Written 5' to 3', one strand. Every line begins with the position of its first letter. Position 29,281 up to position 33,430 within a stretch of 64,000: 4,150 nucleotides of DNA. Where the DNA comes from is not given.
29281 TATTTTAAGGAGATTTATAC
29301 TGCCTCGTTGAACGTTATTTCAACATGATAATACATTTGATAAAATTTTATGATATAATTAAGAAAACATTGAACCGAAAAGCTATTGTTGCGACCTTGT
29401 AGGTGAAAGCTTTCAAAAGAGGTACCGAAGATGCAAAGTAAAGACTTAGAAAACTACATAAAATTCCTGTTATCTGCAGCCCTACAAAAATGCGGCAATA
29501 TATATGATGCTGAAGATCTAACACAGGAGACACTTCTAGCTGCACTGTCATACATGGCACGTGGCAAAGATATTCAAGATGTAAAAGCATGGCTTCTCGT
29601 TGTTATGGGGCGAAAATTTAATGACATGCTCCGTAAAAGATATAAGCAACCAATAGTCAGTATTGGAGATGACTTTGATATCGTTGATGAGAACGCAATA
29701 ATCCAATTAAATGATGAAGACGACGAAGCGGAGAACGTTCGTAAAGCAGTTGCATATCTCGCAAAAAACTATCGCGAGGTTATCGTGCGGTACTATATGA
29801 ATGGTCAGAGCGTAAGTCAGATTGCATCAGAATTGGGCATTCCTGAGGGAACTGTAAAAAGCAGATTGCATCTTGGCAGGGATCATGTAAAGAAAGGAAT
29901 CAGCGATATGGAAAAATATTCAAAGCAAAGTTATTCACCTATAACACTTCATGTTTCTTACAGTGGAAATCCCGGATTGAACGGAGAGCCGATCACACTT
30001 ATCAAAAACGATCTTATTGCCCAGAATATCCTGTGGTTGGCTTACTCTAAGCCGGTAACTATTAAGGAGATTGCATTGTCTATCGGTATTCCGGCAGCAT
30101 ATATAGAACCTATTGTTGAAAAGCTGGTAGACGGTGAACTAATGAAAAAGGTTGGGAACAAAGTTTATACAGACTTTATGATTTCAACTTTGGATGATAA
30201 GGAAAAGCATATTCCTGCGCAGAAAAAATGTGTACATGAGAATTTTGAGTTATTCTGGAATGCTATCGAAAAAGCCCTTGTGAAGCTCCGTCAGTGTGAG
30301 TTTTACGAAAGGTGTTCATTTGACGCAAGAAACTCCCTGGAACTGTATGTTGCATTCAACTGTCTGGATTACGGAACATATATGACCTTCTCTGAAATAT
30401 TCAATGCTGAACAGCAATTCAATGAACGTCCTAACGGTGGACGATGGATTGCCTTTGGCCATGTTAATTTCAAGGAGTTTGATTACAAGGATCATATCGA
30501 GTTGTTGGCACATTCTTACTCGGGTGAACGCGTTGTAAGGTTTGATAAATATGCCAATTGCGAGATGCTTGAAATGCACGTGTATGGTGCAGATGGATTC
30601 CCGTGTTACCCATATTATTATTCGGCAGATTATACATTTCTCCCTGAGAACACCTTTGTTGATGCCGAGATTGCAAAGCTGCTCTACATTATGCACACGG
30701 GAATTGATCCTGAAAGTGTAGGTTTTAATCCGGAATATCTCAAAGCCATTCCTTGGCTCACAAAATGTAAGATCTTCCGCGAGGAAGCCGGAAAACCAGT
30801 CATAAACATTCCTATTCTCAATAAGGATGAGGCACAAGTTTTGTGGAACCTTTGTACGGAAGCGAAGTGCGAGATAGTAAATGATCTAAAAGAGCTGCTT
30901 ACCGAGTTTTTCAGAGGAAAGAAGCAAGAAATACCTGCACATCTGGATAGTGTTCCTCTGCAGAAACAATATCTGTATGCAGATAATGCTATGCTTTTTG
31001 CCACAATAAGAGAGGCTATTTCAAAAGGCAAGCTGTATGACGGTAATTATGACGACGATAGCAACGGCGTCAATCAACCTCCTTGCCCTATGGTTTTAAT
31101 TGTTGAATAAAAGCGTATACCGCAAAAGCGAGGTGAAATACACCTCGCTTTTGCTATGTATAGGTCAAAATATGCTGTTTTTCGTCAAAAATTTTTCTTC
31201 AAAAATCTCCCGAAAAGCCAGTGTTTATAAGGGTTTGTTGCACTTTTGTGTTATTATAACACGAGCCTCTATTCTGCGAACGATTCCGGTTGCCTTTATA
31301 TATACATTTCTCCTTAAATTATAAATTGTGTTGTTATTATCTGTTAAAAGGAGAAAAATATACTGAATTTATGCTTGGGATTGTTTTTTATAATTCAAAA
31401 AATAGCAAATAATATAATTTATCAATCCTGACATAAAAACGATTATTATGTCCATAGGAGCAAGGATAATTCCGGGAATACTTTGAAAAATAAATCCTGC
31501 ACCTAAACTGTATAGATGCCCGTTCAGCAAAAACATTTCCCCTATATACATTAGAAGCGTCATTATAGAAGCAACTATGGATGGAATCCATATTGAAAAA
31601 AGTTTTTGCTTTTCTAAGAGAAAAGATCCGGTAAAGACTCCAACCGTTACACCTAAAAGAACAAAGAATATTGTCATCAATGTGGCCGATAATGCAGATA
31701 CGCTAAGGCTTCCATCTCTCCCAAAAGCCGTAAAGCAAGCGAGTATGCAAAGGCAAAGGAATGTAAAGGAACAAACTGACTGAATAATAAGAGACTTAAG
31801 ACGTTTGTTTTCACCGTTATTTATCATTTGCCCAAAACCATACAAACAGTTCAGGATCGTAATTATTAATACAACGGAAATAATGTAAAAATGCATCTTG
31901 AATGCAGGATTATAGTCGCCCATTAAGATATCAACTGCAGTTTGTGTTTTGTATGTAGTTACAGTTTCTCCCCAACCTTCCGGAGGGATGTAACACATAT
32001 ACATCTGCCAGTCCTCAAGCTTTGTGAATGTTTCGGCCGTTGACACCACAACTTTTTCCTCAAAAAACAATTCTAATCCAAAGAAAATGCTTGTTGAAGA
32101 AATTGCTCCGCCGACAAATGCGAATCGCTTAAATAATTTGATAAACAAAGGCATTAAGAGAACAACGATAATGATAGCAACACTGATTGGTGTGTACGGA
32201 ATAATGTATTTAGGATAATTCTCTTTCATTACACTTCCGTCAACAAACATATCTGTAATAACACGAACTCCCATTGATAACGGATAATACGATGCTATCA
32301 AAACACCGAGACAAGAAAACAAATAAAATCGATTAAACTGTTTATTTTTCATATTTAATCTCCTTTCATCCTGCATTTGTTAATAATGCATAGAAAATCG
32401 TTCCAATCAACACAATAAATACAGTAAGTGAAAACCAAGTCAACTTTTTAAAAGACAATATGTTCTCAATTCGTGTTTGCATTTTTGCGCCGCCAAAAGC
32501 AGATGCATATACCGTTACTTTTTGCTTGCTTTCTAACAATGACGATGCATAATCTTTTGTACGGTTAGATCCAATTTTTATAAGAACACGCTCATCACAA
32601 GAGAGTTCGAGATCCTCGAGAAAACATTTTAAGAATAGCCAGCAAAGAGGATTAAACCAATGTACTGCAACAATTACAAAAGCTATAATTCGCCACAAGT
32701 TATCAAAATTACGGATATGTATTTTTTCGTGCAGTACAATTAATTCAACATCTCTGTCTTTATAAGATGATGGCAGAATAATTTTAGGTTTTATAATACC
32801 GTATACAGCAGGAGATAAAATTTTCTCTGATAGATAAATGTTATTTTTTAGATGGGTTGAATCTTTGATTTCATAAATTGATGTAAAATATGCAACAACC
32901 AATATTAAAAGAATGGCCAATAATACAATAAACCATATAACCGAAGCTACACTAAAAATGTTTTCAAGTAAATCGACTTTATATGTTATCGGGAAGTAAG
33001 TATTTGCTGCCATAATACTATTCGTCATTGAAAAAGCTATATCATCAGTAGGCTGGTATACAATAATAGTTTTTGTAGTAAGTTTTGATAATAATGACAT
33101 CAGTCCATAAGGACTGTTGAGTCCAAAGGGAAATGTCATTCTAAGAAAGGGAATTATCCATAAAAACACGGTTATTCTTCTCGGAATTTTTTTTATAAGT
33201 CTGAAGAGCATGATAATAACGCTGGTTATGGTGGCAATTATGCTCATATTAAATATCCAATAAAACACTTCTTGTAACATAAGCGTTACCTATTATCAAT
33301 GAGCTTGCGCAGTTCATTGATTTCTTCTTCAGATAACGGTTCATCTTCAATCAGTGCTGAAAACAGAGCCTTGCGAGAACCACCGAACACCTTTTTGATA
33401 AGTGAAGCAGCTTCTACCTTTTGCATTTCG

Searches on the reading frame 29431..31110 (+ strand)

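Call 38: search_protein_families(library=pfam, proteins=[window:29431-31110:+], max_evalue=0.000001)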
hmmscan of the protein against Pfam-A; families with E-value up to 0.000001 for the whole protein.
window:29431-31110:+ (559 aa): 3 families
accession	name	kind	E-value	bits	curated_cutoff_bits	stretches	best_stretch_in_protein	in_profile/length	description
PF08281.18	Sigma70_r4_2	-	2.8e-14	52.9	25.7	1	101-152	2-53/54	Sigma-70, region 4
PF04545.22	Sigma70_r4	-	5.9e-11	42.1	24.1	1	112-155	7-50/50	Sigma-70, region 4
PF04542.20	Sigma70_r2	-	2.2e-08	34.2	24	1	7-70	3-68/71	Sigma-70 region 2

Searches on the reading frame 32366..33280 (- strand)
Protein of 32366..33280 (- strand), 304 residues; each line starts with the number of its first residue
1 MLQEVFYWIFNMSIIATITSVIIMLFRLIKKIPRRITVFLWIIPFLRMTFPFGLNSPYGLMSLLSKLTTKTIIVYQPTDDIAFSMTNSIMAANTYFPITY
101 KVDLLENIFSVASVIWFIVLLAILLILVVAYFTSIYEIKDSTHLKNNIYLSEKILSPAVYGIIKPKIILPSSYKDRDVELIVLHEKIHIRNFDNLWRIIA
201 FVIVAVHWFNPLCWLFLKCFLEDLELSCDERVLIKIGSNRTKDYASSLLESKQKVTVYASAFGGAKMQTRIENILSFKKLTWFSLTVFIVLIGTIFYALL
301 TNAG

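Call 38: search_protein_families(library=pfam, proteins=[window:32366-33280:-], max_evalue=0.000001)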
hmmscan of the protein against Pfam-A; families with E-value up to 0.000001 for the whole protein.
window:32366-33280:- (304 aa): 1 family
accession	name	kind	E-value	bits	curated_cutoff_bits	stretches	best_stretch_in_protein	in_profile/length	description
PF05569.17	Peptidase_M56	-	8.4e-40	137.2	31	1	9-268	3-283/296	BlaR1 peptidase M56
